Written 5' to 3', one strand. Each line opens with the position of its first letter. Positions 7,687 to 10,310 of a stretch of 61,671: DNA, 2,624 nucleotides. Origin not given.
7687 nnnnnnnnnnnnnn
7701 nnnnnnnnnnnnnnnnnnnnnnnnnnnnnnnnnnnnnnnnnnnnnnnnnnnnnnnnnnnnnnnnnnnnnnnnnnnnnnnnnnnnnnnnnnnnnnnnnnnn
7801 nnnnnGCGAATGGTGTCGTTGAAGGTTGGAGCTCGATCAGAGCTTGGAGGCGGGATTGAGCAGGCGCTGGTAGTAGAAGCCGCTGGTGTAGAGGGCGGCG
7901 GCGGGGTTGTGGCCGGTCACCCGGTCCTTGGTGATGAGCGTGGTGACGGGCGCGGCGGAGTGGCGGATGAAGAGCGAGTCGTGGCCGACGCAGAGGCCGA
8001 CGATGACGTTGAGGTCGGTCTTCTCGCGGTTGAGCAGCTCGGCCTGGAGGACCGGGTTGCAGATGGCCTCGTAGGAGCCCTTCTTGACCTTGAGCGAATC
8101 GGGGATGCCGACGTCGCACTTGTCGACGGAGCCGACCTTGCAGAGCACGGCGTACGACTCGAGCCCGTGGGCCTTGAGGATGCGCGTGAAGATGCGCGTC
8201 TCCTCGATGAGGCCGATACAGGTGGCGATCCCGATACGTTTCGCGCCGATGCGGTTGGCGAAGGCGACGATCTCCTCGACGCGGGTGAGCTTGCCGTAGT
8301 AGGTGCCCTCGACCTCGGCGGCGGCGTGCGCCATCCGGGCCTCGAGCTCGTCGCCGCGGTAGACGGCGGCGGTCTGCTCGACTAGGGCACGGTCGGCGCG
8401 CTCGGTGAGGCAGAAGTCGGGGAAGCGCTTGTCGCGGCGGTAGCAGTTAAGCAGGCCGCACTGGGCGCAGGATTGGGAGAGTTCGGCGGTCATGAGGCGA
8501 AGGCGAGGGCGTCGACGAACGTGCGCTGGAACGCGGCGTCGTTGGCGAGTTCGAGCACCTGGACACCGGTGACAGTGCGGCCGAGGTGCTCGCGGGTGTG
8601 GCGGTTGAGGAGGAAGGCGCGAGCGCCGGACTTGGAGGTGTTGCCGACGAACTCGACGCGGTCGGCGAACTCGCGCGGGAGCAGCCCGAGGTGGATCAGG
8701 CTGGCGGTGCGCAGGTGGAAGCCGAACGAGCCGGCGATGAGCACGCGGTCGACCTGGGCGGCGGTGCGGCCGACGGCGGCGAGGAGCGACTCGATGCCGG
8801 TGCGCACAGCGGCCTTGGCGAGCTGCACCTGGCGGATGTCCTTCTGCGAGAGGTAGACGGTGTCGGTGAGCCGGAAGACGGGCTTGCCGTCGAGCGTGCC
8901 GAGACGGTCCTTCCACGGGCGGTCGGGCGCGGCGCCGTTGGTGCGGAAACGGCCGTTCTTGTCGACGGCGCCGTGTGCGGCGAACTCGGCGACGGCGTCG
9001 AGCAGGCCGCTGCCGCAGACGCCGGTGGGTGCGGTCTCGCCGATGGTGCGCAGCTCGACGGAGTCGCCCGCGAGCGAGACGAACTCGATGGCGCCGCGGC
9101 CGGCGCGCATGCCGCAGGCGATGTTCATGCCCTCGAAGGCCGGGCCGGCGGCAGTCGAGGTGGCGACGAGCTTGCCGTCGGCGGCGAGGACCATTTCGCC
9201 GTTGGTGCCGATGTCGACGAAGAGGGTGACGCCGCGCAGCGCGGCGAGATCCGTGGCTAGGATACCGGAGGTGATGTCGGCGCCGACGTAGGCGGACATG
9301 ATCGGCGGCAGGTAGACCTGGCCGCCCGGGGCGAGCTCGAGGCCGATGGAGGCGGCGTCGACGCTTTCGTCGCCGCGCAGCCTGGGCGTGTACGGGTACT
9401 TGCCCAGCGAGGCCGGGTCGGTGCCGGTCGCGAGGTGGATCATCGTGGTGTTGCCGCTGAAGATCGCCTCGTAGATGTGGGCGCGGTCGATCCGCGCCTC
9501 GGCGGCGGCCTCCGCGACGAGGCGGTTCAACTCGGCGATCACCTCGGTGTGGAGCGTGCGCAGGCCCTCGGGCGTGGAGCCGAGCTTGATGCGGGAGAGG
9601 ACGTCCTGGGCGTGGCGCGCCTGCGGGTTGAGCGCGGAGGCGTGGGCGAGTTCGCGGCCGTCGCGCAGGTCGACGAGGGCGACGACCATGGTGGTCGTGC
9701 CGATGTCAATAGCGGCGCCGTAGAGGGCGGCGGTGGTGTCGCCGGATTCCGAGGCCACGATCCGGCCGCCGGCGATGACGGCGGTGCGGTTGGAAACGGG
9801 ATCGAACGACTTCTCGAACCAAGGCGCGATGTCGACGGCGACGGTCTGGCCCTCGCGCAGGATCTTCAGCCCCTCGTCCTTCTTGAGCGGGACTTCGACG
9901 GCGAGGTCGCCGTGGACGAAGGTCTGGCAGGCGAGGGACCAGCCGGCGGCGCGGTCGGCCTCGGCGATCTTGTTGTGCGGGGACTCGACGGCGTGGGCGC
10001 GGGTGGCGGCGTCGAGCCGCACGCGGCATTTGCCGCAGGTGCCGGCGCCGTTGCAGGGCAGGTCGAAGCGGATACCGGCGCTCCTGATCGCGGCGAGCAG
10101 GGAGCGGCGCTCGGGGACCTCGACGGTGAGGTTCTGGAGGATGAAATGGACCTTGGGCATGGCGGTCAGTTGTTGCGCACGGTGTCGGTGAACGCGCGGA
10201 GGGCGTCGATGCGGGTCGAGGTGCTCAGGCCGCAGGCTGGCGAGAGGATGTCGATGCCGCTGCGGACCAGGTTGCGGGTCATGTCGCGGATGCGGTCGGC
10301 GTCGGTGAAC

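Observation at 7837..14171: Complete Zn-thiol-type corrinoid methyltransferase system inside a Met/Cys operon of a non-methanogen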

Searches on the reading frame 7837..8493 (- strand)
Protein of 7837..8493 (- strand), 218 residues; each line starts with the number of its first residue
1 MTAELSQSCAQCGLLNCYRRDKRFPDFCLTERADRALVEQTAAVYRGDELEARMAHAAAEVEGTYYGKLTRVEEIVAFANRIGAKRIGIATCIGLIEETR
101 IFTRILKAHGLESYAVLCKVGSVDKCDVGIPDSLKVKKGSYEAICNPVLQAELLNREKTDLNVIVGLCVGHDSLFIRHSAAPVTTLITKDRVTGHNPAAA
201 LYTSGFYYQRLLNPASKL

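Call 4: search_protein_families(library=pfam, proteins=[window:7837-8493:-], max_evalue=0.001)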
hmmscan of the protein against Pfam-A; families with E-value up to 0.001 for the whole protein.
window:7837-8493:- (218 aa): 1 family
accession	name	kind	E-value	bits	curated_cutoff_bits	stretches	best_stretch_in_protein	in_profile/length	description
PF08901.16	DUF1847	-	1e-64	217.3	25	1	29-186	2-157/157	Protein of unknown function (DUF1847)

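Call 5: search_protein_families(library=ncbifam, proteins=[window:7837-8493:-], max_evalue=0.001)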
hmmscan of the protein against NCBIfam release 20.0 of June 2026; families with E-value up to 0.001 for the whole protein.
window:7837-8493:- (218 aa): 0 families

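Call 56: search_solved_structures(query=window:7837-8493:-, max_evalue=1)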
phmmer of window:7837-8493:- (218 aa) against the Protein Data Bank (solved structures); distinct sequences matched with E-value up to 1: 2.
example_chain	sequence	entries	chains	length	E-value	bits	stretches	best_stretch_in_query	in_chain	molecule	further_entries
7tmv_A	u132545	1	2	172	0.21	14.4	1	32-171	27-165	Putative structural protein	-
2gs4_A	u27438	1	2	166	0.43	13.3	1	33-130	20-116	Protein yciF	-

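Call 59: find_homologous_proteins(query=window:7837-8493:-)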
Query window:7837-8493:- (218 aa): 7879 proteins with E <= 0.001 among 8000 candidates; the best 120 are listed.
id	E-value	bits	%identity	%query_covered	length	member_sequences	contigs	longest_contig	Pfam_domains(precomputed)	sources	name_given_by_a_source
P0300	3.7e-139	479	99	100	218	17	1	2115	PF08901.17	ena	-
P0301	5.0e-125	433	87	100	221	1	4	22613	PF08901.17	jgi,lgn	-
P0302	8.1e-124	429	86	100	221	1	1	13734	PF08901.17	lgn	-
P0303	8.1e-123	426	86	100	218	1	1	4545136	PF08901.17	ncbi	ncbi:MAG: DUF1847 domain-containing protein [Opitutaceae bacterium]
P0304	1.6e-122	425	86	100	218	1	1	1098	PF08901.17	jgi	jgi:uncharacterized metal-binding protein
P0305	1.3e-120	418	84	100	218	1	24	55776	PF08901.17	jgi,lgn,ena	jgi:uncharacterized metal-binding protein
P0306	2.5e-120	418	83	100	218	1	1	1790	PF08901.17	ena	-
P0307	8.9e-120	416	83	100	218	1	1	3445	PF08901.17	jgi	jgi:uncharacterized metal-binding protein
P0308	4.0e-119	414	84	100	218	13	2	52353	PF08901.17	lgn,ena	-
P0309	1.7e-117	408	82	100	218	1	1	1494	PF08901.17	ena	-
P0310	4.5e-117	407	83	100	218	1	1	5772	PF08901.17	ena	-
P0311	5.4e-116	403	82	100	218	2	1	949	PF08901.17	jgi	-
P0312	6.2e-111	387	79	100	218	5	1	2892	PF08901.17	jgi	-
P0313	7.6e-111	387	80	94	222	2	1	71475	PF08901.17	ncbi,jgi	jgi:uncharacterized metal-binding protein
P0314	8.5e-110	383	79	97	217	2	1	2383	PF08901.17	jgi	-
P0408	9.1e-100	350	72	94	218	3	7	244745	PF08901.17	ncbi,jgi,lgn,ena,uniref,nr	ncbi:DUF1847 domain-containing protein [Acetivibrio straminisolvens]|jgi:uncharacterized metal-bindi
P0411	1.2e-99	350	74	94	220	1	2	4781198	PF08901.17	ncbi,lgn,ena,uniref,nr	ncbi:MAG TPA: DUF1847 domain-containing protein [Methylomusa anaerophila]|uniref:DUF1847 domain-cont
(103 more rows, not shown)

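Call 60: find_encoding_contigs(protein=P0411, flank=10000, max_places=2)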
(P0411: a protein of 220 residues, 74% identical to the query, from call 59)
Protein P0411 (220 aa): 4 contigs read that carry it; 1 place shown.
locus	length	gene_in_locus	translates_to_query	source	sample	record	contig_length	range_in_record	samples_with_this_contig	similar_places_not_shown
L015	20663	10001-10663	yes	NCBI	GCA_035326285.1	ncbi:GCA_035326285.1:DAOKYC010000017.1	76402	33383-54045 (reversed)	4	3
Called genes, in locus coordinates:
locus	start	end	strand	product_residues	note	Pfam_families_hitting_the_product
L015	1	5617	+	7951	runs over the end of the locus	PF00109:ketoacyl-synt, PF00550:PP-binding, PF02801:Ketoacyl-synt_C, PF16197:KAsynt_C_assoc, PF22336:RhiE-like_linker, PF22621:CurL-like_PKS_C, PF14765:PS-DH, PF21089:PKS_DH_N, +53 more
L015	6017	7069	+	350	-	PF01208:URO-D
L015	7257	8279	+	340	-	PF01208:URO-D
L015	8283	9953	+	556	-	PF00111:Fer2, PF17651:Raco_middle, PF14574:RACo_C_ter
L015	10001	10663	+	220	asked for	PF08901:DUF1847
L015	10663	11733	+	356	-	PF13379:NMT1_2, PF09084:NMT1, PF12974:Phosphonate-bd (weak)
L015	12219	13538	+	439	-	PF14689:SPOB_a, PF02518:HATPase_c, PF14501:HATPase_c_5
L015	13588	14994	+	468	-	PF14689:SPOB_a, PF13581:HATPase_c_2 (faint), PF02518:HATPase_c, PF14501:HATPase_c_5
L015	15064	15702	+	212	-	PF04647:AgrB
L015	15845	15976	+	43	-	-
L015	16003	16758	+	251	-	PF00072:Response_reg, PF04397:LytTR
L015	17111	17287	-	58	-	-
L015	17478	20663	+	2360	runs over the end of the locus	PF00109:ketoacyl-synt, PF02801:Ketoacyl-synt_C, PF16197:KAsynt_C_assoc, PF22621:CurL-like_PKS_C, PF14765:PS-DH, PF00106:adh_short, PF08659:KR, PF00550:PP-binding, +8 more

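Call 61: find_encoding_contigs(protein=P0408, flank=10000, max_places=1)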
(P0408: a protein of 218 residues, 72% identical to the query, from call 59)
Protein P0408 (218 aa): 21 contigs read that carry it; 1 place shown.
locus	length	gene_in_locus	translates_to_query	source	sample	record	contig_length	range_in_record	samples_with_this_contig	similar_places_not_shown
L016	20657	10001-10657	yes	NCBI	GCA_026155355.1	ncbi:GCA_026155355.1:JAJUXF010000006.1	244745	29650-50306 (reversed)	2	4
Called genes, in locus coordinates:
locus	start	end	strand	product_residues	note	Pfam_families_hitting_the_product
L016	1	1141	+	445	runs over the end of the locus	PF00148:Oxidored_nitro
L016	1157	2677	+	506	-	PF00148:Oxidored_nitro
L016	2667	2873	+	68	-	-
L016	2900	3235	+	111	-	PF02579:Nitro_FeMo-Co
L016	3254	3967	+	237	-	PF00142:Fer4_NifH, PF10609:ParA (weak), PF13614:AAA_31, PF01656:CbiA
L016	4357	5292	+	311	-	PF00291:PALP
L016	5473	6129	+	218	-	PF02607:B12-binding_2, PF02310:B12-binding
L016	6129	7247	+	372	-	PF01208:URO-D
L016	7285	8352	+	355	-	PF01208:URO-D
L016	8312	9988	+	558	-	PF00111:Fer2, PF17651:Raco_middle, PF14574:RACo_C_ter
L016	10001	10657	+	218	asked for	PF08901:DUF1847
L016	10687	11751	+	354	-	PF13379:NMT1_2, PF09084:NMT1, PF12974:Phosphonate-bd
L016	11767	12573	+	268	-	PF00005:ABC_tran, PF13304:AAA_21 (faint)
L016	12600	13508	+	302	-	PF00528:BPD_transp_1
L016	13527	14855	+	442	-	PF03321:GH3 (faint), PF00501:AMP-binding, PF04443:LuxE (weak), PF14535:AMP-binding_C_2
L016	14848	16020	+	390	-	PF00155:Aminotran_1_2, PF00266:Aminotran_5 (weak), PF01041:DegT_DnrJ_EryC1, PF01053:Cys_Met_Meta_PP (weak), PF01212:Beta_elim_lyase (faint)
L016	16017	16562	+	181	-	PF01558:POR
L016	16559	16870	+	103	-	PF12797:Fer4_2 (faint), PF12837:Fer4_6 (weak), PF13237:Fer4_10 (weak), PF14697:Fer4_21 (weak), PF12838:Fer4_7 (weak), PF13187:Fer4_9 (weak), PF00037:Fer4 (weak)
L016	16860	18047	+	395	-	PF01855:POR_N, PF02780:Transketolase_C, PF17147:PFOR_II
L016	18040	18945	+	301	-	PF02775:TPP_enzyme_C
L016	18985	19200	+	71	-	-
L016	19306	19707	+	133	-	PF01042:Ribonuc_L-PSP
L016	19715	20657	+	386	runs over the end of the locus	PF01053:Cys_Met_Meta_PP, PF00155:Aminotran_1_2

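Call 76: predict_structure(alignment_id=A1)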
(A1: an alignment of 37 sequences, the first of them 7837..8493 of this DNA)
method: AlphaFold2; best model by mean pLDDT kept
length: 218 residues; sequences in the alignment: 37
mean_pLDDT: 78.4   pTM: 0.76
mean pLDDT of the five models: 78.4, 77.6, 76.8, 76.5, 76.2
residues with pLDDT >= 90: 76; 70-90: 76; 50-70: 55; < 50: 11
segments of 3 or more residues with pLDDT < 50: 1-3, 192-196
pLDDT, mean of each block of 10 residues (from residue 1): 56 65 80 91 89 91 78 90 96 82 91 85 56 59 71 96 89 94 84 46 61 71
secondary structure, 60 per line:
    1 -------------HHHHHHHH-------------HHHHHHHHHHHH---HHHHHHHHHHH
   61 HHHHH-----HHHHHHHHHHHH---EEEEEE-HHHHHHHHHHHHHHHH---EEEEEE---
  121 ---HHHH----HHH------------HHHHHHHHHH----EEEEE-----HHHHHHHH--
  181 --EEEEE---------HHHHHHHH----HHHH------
elements in order: H14-21 H35-46 H50-65 H71-82 E86-91 H93-108 E112-117 H124-127 H147-156 E161-165 H171-178 E183-187 H197-204 H209-212

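Call 79: fold_search(model_id=the predicted structure, library=pdb)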
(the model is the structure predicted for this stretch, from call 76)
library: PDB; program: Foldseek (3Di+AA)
matches with E <= 10: 1407; with E <= 0.001: 0
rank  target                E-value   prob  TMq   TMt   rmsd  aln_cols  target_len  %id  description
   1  3grf                  4.8e-03  0.97  0.28  0.21   8.7       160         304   12  X-ray Structure of Ornithine Transcarbamoylase from Giardia lamblia (released 2009-06-30)
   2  4f2g                  7.4e-03  0.96  0.30  0.24  10.1       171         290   13  The Crystal Structure of Ornithine carbamoyltransferase from Burkholderia thailandensis E264 (released 2012-05-30)
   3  8tx9_A                8.9e-03  0.75  0.28  0.31  15.5       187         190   12  Nan Regulatory Protein (core isomerase domain) from Streptococcus pneumoniae (released 2024-09-11)
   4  4a8p_A                9.5e-03  0.94  0.30  0.21  10.5       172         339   12  Crystal structure of putrescine transcarbamylase from Enterococcus faecalis with N5-(phosphonoacetyl)-L-ornithine (released 2012-02-15)
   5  4nf2_A                1.2e-02  0.97  0.32  0.24   8.2       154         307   15  Crystal structure of anabolic ornithine carbamoyltransferase from Bacillus anthracis in complex with carbamoyl phospha (released 2013-11-13)
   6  1ep9                  1.2e-02  0.94  0.30  0.22   9.4       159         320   11  HUMAN ORNITHINE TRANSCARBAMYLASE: CRYSTALLOGRAPHIC INSIGHTS INTO SUBSTRATE RECOGNITION AND CONFORMATIONAL CHANGE (released 2001-04-04)
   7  1oth                  1.3e-02  0.96  0.31  0.22   9.3       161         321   12  CRYSTAL STRUCTURE OF HUMAN ORNITHINE TRANSCARBAMOYLASE COMPLEXED WITH N-PHOSPHONACETYL-L-ORNITHINE (released 1999-10-06)
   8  8txl_A                1.3e-02  0.77  0.30  0.25  16.4       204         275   12  Nan Regulatory Protein full length mutant R148A (released 2024-09-11)
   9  3txx_C                1.4e-02  0.84  0.28  0.19  11.4       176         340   13  Crystal structure of putrescine transcarbamylase from Enterococcus faecalis (released 2012-02-01)
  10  8qev_C                1.5e-02  0.85  0.27  0.21  10.6       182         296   12  Crystal structure of ornithine transcarbamylase from Arabidopsis thaliana (AtOTC) in complex with carbamoyl phosphate (released 2023-12-06)
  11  8v5f_D                1.5e-02  0.75  0.31  0.27  16.1       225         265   10  Nan Regulatory Protein Full-length from Streptococcus pneumoniae (released 2024-12-04)
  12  5ilq_C                1.6e-02  0.77  0.29  0.21  11.4       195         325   11  Crystal structure of truncated unliganded Aspartate Transcarbamoylase from Plasmodium falciparum (released 2016-06-08)
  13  9dqn_A                1.7e-02  0.51  0.25  0.22  16.0       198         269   12  Nan Regulatory Protein (NanR) - DNA complex from Streptococcus pneumoniae (released 2025-08-20)
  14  1vim_A                1.8e-02  0.77  0.30  0.33  14.0       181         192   12  Crystal structure of an hypothetical protein (released 2003-12-30)
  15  3sho_A                1.8e-02  0.75  0.31  0.35  14.5       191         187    8  Crystal structure of RpiR transcription factor from Sphaerobacter thermophilus (sugar isomerase domain) (released 2011-08-10)
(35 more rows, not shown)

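Call 80: search_protein_families(library=pfam, proteins=[L016:7285-8352:+], max_evalue=10)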
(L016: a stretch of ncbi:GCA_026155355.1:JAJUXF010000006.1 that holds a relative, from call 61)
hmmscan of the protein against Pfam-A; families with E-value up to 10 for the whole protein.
L016:7285-8352:+ (355 aa): 2 families
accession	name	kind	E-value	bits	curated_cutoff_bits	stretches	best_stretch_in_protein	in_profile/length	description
PF01208.23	URO-D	-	3.9e-82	276.5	23.9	1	6-340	2-346/346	Uroporphyrinogen decarboxylase (URO-D)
PF01717.24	Meth_synt_2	-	0.023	14.5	21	1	133-338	112-320/324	Cobalamin-independent synthase, Catalytic domain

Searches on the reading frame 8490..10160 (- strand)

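Call 4: search_protein_families(library=pfam, proteins=[window:8490-10160:-], max_evalue=0.001)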
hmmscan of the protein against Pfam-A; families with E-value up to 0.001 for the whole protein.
window:8490-10160:- (556 aa): 3 families
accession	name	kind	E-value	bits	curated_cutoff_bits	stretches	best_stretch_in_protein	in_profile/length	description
PF14574.11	RACo_C_ter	-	2.1e-69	233.9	27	1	311-554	2-249/261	C-terminal domain of RACo the ASKHA domain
PF17651.6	Raco_middle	-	1.8e-55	187.5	26.8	1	147-305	1-160/163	RACo middle region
PF00111.32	Fer2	-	1.4e-10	41.4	21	1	10-82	7-76/77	2Fe-2S iron-sulfur cluster binding domain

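Call 5: search_protein_families(library=ncbifam, proteins=[window:8490-10160:-], max_evalue=0.001)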
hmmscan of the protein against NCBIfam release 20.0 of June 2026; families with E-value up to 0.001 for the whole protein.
window:8490-10160:- (556 aa): 5 families
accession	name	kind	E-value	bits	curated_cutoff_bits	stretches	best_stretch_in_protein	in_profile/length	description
NF040756.1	corr_regen_AcsV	exception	3.1e-115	386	800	2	134-551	197-620/632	corrinoid activation/regeneration protein AcsV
TIGR04270.1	Rama_corrin_act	subfamily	1.8e-29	102.5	500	2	147-366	1-223/534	methylamine methyltransferase corrinoid protein reductive activase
TIGR01941.1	nqrF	equivalog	2.4e-10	39.9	295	1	11-91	42-121/405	NADH:ubiquinone reductase (Na(+)-transporting) subunit F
NF004317.0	PRK05713.1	equivalog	1.1e-08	34.8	338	1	1-98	1-92/312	iron-sulfur-binding ferredoxin reductase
NF058606.1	GlBtMonoRdsGbcB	equivalog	3.3e-05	22.9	500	1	3-89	279-361/362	glycine betaine monooxygenase reductase subunit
